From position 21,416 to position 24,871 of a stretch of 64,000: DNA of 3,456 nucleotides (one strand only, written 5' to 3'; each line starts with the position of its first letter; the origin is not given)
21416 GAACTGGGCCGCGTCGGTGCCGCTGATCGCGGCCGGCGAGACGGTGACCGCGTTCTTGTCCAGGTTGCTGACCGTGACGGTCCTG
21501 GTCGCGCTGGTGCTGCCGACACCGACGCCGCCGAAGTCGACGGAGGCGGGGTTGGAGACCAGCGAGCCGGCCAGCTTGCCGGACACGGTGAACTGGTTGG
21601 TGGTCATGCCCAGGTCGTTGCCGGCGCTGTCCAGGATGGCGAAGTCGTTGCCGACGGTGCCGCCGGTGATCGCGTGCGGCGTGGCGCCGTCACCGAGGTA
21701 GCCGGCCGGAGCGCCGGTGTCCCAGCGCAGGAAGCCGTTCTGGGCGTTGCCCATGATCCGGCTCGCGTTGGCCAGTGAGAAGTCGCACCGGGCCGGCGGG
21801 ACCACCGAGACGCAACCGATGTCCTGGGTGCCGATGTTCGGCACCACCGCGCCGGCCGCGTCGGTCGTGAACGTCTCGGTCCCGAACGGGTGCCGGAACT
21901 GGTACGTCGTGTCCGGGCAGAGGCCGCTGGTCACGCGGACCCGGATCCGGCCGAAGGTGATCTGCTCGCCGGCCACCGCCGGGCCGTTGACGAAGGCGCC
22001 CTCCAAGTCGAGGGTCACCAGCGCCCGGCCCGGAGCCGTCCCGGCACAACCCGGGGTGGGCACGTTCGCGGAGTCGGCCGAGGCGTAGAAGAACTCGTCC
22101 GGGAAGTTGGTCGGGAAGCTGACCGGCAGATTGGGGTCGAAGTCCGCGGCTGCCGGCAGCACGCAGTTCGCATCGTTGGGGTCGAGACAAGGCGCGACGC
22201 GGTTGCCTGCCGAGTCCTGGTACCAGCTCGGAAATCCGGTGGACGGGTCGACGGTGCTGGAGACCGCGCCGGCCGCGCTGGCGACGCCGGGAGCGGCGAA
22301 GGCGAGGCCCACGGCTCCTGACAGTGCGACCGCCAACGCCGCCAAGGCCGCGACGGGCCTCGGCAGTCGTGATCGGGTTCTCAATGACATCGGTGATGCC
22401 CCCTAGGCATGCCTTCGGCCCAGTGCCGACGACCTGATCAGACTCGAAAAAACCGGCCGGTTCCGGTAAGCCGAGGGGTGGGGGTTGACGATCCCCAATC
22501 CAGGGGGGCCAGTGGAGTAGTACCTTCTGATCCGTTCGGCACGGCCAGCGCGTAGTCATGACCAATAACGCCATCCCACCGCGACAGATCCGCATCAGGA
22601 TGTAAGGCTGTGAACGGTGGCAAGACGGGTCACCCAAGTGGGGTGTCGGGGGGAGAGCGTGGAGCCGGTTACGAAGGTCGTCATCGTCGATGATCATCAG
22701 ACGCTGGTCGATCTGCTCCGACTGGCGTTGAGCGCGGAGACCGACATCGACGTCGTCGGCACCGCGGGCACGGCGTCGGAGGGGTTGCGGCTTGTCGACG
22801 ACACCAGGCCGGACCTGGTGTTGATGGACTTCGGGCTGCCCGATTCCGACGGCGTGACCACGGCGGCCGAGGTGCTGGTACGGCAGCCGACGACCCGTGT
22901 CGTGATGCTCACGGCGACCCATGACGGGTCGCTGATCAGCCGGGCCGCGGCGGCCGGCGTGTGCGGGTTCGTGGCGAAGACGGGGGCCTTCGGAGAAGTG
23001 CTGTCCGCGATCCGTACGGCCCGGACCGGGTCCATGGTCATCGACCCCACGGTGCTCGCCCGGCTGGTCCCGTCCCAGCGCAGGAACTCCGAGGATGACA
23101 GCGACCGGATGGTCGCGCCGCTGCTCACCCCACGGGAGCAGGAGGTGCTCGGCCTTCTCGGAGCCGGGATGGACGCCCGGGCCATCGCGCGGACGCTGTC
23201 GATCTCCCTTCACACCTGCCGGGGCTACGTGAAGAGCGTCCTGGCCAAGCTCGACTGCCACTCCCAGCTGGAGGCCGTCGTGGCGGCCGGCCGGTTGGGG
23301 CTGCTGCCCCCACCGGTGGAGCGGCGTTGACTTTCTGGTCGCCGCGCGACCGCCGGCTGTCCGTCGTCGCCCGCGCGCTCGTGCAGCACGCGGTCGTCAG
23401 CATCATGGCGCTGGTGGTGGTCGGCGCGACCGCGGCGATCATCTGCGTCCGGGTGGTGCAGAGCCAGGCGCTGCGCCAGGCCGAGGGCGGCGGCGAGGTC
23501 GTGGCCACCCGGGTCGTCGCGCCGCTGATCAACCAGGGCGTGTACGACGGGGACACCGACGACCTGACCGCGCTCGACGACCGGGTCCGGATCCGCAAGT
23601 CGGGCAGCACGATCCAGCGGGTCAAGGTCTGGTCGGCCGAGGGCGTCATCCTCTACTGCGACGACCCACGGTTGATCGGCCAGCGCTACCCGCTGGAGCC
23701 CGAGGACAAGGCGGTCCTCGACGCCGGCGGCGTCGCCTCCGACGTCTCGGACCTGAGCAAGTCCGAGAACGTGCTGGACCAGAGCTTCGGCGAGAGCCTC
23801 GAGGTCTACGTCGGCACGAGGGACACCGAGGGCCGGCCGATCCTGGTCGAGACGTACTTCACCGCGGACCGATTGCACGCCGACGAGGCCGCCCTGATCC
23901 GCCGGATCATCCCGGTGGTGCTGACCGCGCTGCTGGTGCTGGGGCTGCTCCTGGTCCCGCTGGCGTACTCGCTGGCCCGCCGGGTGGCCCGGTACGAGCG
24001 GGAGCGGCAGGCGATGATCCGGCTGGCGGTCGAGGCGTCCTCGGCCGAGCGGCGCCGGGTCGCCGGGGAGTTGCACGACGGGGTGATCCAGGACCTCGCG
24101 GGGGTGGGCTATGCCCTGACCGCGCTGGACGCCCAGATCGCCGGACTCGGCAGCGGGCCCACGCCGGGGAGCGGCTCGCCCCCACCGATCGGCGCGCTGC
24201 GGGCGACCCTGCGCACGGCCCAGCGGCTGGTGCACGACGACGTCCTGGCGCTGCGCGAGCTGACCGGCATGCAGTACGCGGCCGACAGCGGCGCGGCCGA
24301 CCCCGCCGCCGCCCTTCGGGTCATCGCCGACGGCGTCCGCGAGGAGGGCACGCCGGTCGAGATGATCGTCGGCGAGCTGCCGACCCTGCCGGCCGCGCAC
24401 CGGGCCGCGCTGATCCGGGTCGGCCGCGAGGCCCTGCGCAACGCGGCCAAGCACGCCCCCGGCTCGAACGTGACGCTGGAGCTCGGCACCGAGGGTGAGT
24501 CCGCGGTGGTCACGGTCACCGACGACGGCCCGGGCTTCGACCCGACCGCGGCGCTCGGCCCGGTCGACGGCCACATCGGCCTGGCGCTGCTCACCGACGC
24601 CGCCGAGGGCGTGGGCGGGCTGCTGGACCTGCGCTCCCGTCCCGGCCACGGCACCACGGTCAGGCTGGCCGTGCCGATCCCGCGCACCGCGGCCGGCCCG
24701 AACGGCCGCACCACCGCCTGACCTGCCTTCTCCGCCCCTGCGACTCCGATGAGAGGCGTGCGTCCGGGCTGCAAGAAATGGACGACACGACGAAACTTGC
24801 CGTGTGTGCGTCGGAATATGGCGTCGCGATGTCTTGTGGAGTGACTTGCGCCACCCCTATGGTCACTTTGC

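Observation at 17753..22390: Giant secreted protein built from a triplicated, uncharacterised six-cysteine module interleaved with choice-of-anchor-D Ig-like domains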

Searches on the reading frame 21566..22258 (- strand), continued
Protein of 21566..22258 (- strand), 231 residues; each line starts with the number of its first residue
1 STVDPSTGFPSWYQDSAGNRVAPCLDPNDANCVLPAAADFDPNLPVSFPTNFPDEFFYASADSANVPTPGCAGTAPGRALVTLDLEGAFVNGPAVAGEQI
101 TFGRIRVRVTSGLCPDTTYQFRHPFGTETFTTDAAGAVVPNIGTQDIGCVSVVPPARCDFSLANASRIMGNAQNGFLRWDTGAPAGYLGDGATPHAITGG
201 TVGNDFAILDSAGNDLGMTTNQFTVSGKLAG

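Call 86: search_protein_families(library=pfam, proteins=[L080:11827-13797:+, L080:14469-16487:-, L081:9842-11698:+, L081:7173-8915:+, L081:8948-9574:+], max_evalue=0.01)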
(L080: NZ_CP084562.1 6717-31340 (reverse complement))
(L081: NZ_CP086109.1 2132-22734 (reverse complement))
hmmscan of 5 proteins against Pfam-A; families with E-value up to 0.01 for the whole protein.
L080:11827-13797:+ (656 aa): 1 family
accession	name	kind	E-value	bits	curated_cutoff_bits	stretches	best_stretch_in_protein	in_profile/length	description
PF22352.2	K319L-like_PKD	-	5.9e-06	26.7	27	1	474-560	7-84/84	K319L-like, PKD domain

L080:14469-16487:- (672 aa): 3 families
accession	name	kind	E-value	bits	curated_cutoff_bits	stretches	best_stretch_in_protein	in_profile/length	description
PF07731.20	Cu-oxidase_2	-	9.1e-20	71.3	20.4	1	406-501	33-134/137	Multicopper oxidase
PF07732.21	Cu-oxidase_3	-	1.3e-13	51.5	21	1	80-188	13-113/119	Multicopper oxidase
PF00394.28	Cu-oxidase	-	2.8e-08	34.4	21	1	223-310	48-124/157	Multicopper oxidase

L081:9842-11698:+ (618 aa): 4 families
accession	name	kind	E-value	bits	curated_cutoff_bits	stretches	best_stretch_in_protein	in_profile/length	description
PF17963.7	Big_9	-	1.9e-10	41.9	23.6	1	439-528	3-88/89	Bacterial Ig domain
PF17892.7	Cadherin_5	-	4.2e-07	30.2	26.5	1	440-530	5-97/98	Cadherin-like domain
PF17803.7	Cadherin_4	-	1.8e-05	25.6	25.1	1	435-486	9-60/71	Bacterial cadherin-like domain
PF17936.7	Big_6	-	5.3e-05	23.8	27.6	1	551-607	17-72/83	Bacterial Ig domain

L081:7173-8915:+ (580 aa): 3 families
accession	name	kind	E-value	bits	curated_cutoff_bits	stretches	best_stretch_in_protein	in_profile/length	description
PF07731.20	Cu-oxidase_2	-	7.2e-19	68.3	20.4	1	459-574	15-133/137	Multicopper oxidase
PF00394.28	Cu-oxidase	-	4.7e-06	27.2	21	1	323-396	64-133/157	Multicopper oxidase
PF07732.21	Cu-oxidase_3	-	0.00094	19.7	21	1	146-256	21-117/119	Multicopper oxidase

L081:8948-9574:+ (208 aa): 1 family
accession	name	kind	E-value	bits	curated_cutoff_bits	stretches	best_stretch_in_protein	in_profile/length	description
PF02630.20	SCO1-SenC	-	1.9e-12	47.7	22.8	1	61-151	15-102/134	SCO1/SenC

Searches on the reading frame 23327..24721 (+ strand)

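Call 15: search_protein_families(library=pfam, proteins=[window:23327-24721:+], max_evalue=0.001)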
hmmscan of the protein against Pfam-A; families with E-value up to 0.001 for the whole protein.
window:23327-24721:+ (464 aa): 3 families
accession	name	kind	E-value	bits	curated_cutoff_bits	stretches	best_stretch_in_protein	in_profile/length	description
PF02518.31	HATPase_c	-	1.1e-11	45.6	26.4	1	360-452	4-110/111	Histidine kinase-, DNA gyrase B-, and HSP90-like ATPase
PF13581.12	HATPase_c_2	-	5.4e-06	26.9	27.4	1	367-447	37-125/127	Histidine kinase-like ATPase domain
PF07730.19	HisKA_3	-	2.4e-05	25.2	24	1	241-303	1-57/68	Histidine kinase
